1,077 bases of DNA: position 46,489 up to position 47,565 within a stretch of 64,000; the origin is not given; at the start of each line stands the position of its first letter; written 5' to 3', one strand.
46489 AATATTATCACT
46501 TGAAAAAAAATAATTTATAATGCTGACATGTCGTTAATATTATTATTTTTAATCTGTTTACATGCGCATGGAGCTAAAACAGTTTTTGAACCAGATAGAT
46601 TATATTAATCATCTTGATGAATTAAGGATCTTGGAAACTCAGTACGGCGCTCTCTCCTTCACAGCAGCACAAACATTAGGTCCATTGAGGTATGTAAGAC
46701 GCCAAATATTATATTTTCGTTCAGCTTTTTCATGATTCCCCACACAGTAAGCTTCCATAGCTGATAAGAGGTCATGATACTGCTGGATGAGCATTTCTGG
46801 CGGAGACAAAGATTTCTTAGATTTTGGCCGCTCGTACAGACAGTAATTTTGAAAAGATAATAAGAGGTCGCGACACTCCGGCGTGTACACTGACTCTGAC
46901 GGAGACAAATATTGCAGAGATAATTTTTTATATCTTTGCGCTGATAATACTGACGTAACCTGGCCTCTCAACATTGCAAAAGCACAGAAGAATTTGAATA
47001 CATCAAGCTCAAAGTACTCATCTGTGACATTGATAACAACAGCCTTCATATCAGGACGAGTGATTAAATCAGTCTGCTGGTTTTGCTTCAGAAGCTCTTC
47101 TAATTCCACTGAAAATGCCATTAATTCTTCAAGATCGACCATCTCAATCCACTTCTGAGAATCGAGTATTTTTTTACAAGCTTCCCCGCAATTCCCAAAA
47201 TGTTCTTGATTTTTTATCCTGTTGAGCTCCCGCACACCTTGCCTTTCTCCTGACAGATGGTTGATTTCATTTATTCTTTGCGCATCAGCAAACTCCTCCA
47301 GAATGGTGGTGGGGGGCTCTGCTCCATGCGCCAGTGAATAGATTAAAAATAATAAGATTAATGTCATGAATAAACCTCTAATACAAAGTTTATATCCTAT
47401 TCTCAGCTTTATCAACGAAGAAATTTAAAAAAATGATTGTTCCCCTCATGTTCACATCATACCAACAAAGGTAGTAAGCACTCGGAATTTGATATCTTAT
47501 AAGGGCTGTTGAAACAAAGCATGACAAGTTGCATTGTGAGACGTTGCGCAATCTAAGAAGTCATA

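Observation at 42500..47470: Recent tandem amplification of the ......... subfamily: a 1317-bp unit x2 plus decayed older copies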

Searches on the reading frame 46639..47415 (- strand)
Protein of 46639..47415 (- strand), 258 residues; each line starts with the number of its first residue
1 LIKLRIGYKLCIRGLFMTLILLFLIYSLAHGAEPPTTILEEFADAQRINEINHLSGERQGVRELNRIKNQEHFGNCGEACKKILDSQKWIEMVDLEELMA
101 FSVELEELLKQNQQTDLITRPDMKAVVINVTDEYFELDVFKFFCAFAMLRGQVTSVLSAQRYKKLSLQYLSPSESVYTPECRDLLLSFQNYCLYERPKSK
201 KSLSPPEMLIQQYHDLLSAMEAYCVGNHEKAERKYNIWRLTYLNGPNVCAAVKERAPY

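Call 7: search_protein_families(library=pfam, proteins=[window:46639-47415:-], max_evalue=0.01)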
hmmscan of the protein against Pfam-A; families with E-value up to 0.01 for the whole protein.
window:46639-47415:- (258 aa): 0 families

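Call 8: search_protein_families(library=ncbifam, proteins=[window:46639-47415:-], max_evalue=0.01)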
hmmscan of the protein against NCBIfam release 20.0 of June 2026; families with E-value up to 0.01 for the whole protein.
window:46639-47415:- (258 aa): 0 families

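Call 9: find_homologous_proteins(query=window:46639-47415:-, max_evalue=0.001)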
Query window:46639-47415:- (258 aa): 3 proteins with E <= 0.001 among 378 candidates.
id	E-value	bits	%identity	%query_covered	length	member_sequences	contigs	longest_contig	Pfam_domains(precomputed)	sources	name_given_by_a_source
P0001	1.4e-149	515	95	94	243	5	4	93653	-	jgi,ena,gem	-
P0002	3.2e-121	422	83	93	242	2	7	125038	-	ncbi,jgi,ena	-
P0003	4.1e-26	110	39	90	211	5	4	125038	-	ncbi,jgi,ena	-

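Call 10: find_encoding_contigs(protein=P0001, flank=10000, max_places=10)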
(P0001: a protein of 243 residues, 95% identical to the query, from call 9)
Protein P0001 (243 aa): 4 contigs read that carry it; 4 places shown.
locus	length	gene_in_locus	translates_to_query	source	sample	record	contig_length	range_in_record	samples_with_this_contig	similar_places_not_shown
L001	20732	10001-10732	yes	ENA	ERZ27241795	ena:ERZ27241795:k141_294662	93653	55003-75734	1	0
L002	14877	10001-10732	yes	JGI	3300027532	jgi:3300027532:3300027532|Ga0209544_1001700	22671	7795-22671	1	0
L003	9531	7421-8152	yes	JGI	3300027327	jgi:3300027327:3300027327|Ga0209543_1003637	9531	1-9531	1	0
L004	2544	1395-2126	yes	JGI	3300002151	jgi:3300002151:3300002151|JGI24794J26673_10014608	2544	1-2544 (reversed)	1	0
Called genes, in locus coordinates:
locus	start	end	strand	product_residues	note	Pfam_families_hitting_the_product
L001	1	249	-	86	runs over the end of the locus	-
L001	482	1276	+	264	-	-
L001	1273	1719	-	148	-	-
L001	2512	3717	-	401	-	PF07690:MFS_1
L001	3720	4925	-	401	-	PF07690:MFS_1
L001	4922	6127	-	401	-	PF07690:MFS_1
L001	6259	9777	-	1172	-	PF02811:PHP, PF07733:DNA_pol3_alpha, PF17657:DNA_pol3_finger, PF14579:HHH_6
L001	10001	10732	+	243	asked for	-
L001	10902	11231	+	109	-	-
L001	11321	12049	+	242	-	-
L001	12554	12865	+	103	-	-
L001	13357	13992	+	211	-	-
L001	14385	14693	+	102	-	-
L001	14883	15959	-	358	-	PF01168:Ala_racemase_N, PF00842:Ala_racemase_C (weak)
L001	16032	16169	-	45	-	-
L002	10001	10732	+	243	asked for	-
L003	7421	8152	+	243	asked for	-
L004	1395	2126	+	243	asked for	-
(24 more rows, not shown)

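Call 11: find_encoding_contigs(protein=P0002, flank=10000, max_places=10)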
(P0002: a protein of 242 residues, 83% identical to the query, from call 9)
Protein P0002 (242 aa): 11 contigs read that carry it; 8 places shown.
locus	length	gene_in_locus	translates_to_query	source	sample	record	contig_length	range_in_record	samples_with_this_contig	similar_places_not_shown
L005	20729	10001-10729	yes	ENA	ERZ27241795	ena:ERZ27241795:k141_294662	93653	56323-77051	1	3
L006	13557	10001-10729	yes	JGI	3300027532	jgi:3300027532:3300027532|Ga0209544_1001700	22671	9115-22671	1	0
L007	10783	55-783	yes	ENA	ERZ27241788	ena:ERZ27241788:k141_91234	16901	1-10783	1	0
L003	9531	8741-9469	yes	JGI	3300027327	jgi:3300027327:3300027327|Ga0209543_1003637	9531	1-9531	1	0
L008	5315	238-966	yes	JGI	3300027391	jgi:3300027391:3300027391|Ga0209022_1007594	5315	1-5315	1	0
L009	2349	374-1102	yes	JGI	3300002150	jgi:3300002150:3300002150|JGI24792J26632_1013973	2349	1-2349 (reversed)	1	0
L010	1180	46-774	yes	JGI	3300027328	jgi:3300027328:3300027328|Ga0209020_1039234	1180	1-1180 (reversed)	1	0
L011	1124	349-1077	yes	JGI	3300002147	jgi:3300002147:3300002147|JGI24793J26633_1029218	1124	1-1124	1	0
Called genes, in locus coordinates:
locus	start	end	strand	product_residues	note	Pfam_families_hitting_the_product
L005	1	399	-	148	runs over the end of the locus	-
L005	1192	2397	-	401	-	PF07690:MFS_1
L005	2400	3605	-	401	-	PF07690:MFS_1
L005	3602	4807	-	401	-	PF07690:MFS_1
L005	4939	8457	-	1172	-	PF02811:PHP, PF07733:DNA_pol3_alpha, PF17657:DNA_pol3_finger, PF14579:HHH_6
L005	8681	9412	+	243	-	-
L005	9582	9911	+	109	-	-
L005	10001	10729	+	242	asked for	-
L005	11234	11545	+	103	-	-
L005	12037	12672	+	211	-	-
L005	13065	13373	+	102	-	-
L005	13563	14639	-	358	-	PF01168:Ala_racemase_N, PF00842:Ala_racemase_C (weak)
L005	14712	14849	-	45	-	-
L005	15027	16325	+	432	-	-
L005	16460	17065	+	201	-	-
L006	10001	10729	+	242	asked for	-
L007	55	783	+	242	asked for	-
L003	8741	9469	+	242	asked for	-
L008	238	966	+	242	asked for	-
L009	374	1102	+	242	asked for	-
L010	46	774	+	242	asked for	-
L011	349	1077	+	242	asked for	-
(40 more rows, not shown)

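Call 19: list_cluster_members(proteins=[P0002, P0003, P0001])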
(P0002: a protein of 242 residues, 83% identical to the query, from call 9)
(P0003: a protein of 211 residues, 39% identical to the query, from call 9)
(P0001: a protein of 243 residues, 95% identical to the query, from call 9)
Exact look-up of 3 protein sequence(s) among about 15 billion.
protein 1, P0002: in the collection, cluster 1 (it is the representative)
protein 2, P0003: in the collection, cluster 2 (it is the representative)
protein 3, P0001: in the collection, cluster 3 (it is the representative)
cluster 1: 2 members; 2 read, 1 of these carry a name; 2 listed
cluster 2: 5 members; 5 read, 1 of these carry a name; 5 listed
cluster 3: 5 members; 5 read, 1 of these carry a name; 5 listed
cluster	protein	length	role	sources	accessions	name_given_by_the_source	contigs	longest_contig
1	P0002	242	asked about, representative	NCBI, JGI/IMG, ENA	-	-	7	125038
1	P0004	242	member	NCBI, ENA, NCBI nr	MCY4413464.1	MAG: hypothetical protein OXC30_00555 [Alphaproteobacteria bacterium] | hypothetical protein [Alphaproteobacteria bacterium]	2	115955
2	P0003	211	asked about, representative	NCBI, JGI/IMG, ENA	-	-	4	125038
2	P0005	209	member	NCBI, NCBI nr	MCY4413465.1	MAG: hypothetical protein OXC30_00560 [Alphaproteobacteria bacterium] | hypothetical protein [Alphaproteobacteria bacterium]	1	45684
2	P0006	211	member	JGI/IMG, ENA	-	-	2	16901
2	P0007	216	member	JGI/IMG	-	-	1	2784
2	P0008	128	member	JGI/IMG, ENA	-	-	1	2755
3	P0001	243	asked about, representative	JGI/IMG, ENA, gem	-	-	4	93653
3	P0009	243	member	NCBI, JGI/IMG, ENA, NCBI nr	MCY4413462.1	MAG: hypothetical protein OXC30_00545 [Alphaproteobacteria bacterium] | hypothetical protein [Alphaproteobacteria bacterium]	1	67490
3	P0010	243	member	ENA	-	-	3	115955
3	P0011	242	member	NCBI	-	-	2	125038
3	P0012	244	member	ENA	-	-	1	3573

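Call 22: find_encoding_contigs(protein=P0012, flank=10000, max_places=10)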
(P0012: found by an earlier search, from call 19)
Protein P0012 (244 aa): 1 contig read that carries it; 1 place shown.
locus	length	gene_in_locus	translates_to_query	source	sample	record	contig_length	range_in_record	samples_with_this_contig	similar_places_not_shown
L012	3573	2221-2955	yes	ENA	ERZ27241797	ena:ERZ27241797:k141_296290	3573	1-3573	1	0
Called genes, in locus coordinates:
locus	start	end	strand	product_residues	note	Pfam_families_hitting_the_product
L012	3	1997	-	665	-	?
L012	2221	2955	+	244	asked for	-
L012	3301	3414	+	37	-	-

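Call 23: find_encoding_contigs(protein=P0010, flank=10000, max_places=10)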
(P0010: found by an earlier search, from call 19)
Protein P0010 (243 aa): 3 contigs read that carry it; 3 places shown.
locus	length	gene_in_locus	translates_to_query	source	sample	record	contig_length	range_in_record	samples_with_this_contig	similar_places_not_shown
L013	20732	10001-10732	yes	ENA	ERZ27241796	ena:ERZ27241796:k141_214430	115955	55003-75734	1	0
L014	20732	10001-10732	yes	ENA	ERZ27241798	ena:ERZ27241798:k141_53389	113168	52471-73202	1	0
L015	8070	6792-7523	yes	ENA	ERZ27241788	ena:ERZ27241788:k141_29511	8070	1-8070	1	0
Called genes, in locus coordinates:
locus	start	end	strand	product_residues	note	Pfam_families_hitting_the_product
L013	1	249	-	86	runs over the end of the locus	-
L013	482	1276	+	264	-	-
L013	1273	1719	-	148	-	-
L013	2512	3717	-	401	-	PF07690:MFS_1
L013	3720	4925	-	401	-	PF07690:MFS_1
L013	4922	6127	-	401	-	PF07690:MFS_1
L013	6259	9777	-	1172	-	PF02811:PHP, PF07733:DNA_pol3_alpha, PF17657:DNA_pol3_finger, PF14579:HHH_6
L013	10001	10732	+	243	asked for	-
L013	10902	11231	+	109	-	-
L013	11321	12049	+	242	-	-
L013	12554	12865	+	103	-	-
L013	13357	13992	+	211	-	-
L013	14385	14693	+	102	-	-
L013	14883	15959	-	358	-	PF01168:Ala_racemase_N, PF00842:Ala_racemase_C (weak)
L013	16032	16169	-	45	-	-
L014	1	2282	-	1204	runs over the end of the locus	-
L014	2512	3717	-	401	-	PF07690:MFS_1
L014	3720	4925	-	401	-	PF07690:MFS_1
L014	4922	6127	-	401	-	PF07690:MFS_1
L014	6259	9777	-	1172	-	PF02811:PHP, PF07733:DNA_pol3_alpha, PF17657:DNA_pol3_finger, PF14579:HHH_6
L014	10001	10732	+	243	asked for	-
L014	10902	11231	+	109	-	-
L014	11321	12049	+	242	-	-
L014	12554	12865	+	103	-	-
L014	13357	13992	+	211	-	-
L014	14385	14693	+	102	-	-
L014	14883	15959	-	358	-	PF01168:Ala_racemase_N, PF00842:Ala_racemase_C (weak)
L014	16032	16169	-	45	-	-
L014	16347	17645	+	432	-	-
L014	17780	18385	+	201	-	-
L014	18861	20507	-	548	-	-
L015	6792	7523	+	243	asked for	-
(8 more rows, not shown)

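Call 32: find_encoding_contigs(protein=P0009, flank=10000, max_places=6)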
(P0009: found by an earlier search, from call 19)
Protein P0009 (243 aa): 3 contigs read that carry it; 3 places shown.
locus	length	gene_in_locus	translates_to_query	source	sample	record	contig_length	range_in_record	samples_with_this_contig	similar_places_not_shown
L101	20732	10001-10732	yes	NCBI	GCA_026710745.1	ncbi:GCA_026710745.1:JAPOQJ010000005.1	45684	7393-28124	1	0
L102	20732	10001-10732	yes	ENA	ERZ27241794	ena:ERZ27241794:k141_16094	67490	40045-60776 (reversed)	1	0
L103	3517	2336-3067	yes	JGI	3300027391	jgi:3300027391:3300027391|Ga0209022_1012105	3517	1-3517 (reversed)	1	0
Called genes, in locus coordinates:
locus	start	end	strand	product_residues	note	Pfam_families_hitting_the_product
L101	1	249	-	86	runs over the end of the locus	-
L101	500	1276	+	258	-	-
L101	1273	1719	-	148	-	-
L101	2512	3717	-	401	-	PF07690:MFS_1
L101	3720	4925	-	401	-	PF07690:MFS_1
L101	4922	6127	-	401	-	PF07690:MFS_1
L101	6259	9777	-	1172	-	PF02811:PHP, PF07733:DNA_pol3_alpha, PF17657:DNA_pol3_finger, PF14579:HHH_6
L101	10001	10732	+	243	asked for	-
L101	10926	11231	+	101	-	-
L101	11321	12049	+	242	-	-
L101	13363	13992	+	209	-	-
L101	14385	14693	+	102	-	-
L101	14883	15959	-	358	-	PF01168:Ala_racemase_N, PF00842:Ala_racemase_C (weak)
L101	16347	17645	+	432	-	-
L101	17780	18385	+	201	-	-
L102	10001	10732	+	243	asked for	-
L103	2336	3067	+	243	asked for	-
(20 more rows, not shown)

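Call 33: find_encoding_contigs(protein=P0011, flank=10000, max_places=6)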
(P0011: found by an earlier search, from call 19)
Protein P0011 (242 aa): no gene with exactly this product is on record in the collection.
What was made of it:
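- The converted allele rests on this window plus a database record of 2 contigs that could not be retrieved (calls 19, 33).
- Tried and rejected: The look-up of the window's own A allele (P0011) failed (call 33).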

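Call 44: predict_structure(alignment_id=A2)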
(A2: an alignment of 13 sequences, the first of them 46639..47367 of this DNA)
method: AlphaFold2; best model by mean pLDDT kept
length: 242 residues; sequences in the alignment: 13
mean_pLDDT: 78.0   pTM: 0.74
mean pLDDT of the five models: 78.0, 76.7, 73.7, 73.3, 72.6
residues with pLDDT >= 90: 61; 70-90: 110; 50-70: 57; < 50: 14
segments of 3 or more residues with pLDDT < 50: 14-17, 177-185
pLDDT, mean of each block of 10 residues (from residue 1): 66 51 82 84 87 87 92 89 93 81 69 62 90 88 80 62 67 55 57 92 94 91 84 74 51
secondary structure, 60 per line:
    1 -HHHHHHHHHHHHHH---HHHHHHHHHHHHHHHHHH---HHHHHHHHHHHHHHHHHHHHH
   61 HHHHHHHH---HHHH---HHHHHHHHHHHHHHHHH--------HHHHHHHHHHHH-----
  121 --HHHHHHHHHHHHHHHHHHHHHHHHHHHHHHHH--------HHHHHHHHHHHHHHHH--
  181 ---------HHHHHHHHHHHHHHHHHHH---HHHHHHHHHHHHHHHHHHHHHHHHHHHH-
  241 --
elements in order: H2-15 H19-36 H40-68 H72-75 H79-95 H104-115 H123-154 H163-178 H190-208 H212-239
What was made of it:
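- The AlphaFold2 model has 10 helices, pLDDT 78 and pTM 0.74 (call 44).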

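Call 45: search_protein_representatives(alignment_id=A2)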
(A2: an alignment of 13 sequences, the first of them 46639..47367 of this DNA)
Query: 13 sequences, 209 profile positions. Proteins with E-value up to 0.001 (for the whole library): 43; up to 1e-10: 22; up to 1e-30: 10. The best 43 are listed.
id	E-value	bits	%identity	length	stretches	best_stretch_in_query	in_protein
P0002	3.1e-65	236.2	-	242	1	7-208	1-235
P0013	4.9e-62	225.7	-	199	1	7-201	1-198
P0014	2.4e-58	213.6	-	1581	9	54-178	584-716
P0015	8.8e-58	211.8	-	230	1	6-207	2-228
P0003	8.9e-57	208.5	-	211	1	6-208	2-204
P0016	8.9e-55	202.0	-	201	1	7-206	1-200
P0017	1.5e-54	201.2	-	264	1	1-205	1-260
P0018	6.0e-51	189.5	-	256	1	7-208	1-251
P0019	1.0e-46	175.6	-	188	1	7-195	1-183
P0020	5.9e-42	160.1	-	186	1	8-194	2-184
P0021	2.9e-28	115.4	-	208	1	7-200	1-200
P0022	5.5e-27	111.2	-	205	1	7-195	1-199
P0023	6.8e-26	107.6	-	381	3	56-206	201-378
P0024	1.7e-22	96.5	-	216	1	7-201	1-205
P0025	1.2e-19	87.2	-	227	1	7-200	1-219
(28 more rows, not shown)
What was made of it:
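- Restricted family: 3 clusters in 5.8 billion proteins with a single-sequence query, and 43 in 1.84 billion representatives with a profile (calls 9, 45).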

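Call 49: find_encoding_contigs(protein=P0014, flank=6000, max_places=4)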
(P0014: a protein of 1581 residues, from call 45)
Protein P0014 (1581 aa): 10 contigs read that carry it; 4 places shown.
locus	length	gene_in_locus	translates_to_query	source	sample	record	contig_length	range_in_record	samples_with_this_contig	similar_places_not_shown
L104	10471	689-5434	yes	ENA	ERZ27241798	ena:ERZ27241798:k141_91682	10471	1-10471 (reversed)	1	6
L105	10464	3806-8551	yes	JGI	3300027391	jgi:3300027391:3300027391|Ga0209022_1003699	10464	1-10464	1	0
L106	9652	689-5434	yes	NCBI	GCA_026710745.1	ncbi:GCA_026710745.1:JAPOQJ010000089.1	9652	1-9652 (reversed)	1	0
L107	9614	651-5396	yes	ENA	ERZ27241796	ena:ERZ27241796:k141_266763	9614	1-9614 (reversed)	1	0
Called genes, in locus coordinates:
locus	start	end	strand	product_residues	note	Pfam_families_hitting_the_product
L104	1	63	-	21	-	?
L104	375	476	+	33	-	-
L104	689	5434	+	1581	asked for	-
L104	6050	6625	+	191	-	-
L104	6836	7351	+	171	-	-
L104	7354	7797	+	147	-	-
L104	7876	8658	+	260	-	-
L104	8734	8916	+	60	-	-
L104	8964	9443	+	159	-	-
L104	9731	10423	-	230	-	-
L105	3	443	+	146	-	?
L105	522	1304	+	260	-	-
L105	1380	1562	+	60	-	-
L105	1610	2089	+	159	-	-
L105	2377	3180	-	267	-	-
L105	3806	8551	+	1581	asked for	-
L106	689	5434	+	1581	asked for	-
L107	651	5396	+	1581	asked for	-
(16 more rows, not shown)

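Call 58: find_encoding_contigs(protein=P0017, flank=3000, max_places=10)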
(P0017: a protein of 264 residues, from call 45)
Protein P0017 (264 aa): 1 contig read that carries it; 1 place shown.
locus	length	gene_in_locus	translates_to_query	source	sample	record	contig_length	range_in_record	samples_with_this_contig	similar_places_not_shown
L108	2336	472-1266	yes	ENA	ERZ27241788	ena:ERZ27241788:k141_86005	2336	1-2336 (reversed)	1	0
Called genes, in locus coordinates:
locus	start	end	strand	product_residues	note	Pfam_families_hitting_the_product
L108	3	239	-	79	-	?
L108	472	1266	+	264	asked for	-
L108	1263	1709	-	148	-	-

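Call 66: search_protein_families(library=phrogs, proteins=[window:46639-47367:-], max_evalue=0.01)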
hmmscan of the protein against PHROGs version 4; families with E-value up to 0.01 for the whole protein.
window:46639-47367:- (242 aa): 0 families

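Call 67: search_solved_structures(query=A2, max_evalue=1)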
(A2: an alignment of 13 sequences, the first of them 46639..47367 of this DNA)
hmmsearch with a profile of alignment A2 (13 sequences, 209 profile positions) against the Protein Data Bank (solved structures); distinct sequences matched with E-value up to 1: 3.
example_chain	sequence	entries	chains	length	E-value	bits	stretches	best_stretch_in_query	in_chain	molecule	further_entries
5lyp_A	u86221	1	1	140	0.62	13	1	113-191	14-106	Small glutamine-rich tetratricopeptide repeat-containing protein 2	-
5lyn_A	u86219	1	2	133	0.67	12.8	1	113-191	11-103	Small glutamine-rich tetratricopeptide repeat-containing protein 2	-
5j2l_B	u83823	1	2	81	0.88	12.5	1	49-102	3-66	protein design 2L4HC2_11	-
